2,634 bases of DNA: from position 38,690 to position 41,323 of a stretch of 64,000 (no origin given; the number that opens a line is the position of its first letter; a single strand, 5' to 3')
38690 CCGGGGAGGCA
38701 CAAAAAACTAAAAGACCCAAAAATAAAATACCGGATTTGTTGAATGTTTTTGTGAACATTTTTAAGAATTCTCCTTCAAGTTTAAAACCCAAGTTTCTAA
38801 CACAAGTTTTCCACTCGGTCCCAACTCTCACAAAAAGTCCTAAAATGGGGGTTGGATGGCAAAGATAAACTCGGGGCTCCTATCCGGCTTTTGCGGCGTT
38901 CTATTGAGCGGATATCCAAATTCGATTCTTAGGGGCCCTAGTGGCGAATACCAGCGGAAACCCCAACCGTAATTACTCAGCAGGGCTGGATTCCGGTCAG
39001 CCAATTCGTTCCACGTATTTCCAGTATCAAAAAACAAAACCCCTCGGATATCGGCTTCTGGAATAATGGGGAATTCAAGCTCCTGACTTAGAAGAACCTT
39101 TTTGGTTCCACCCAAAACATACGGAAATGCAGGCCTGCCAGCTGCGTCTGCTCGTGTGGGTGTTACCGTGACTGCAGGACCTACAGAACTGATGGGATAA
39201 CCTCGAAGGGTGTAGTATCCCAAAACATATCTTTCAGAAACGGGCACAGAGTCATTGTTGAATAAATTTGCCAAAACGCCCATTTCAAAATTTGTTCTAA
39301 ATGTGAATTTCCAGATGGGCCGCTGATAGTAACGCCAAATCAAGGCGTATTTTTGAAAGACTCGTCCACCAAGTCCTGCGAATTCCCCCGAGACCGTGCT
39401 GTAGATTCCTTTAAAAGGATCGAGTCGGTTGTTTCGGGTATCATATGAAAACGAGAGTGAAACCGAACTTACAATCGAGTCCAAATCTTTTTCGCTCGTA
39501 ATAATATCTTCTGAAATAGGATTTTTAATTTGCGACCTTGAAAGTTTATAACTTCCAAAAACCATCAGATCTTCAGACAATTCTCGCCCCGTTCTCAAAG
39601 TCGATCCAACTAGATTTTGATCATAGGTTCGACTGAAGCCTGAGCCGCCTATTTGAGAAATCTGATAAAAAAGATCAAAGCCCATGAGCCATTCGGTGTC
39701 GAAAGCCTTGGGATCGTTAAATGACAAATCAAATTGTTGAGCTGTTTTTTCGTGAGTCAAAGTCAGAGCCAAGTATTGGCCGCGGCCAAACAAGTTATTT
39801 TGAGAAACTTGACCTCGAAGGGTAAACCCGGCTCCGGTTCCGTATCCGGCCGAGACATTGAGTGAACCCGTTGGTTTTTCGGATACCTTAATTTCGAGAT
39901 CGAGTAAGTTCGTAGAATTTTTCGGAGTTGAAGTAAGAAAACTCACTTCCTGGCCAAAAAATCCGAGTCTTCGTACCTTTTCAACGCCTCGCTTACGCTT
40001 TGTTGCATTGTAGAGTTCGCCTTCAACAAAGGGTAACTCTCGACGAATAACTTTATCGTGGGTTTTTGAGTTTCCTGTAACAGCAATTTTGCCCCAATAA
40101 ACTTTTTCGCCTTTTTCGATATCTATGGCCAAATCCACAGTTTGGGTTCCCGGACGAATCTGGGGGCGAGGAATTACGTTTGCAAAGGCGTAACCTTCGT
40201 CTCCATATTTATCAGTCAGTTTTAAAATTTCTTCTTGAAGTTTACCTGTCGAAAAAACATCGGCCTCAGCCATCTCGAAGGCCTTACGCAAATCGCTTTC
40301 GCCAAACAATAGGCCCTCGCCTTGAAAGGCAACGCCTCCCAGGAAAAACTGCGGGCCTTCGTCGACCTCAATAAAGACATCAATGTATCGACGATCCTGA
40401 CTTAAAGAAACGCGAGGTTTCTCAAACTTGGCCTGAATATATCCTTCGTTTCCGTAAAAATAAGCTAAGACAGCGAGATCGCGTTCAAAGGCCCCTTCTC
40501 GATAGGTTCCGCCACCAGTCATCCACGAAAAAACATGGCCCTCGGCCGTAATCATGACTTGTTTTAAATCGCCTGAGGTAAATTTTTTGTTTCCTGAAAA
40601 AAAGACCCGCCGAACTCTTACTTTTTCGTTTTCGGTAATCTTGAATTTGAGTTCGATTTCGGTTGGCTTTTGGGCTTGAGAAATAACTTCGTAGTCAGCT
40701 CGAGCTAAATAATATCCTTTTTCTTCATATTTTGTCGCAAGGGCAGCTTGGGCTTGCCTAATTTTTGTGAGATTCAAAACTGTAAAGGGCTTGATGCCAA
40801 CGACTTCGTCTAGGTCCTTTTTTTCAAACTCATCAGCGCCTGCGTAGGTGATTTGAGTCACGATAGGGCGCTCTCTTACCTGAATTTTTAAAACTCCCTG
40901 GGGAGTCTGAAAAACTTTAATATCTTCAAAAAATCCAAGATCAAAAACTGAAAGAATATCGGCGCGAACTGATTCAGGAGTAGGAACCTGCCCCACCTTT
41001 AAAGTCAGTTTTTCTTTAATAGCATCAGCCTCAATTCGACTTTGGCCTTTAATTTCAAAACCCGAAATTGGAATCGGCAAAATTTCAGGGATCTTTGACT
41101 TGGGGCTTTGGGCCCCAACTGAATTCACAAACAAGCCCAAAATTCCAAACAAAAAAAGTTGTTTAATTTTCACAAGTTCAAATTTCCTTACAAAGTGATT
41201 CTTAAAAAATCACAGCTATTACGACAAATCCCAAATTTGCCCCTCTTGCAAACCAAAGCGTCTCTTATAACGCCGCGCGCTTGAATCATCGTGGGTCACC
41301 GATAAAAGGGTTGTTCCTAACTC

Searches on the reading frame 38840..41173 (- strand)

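Call 90: search_protein_families(library=pfam, proteins=[window:38840-41173:-], max_evalue=0.00001)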
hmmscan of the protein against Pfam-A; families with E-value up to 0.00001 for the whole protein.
window:38840-41173:- (777 aa): 3 families
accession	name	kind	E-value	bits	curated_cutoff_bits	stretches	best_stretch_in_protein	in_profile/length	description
PF07244.20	POTRA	-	1.6e-56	189.4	21.3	4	279-355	4-79/79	Surface antigen variable number repeat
PF01103.29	Omp85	-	1e-49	170.2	24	1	460-771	1-319/325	Omp85 superfamily domain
PF08479.16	POTRA_2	-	3.2e-08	33.7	24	0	105-160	3-58/76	POTRA domain, ShlB-type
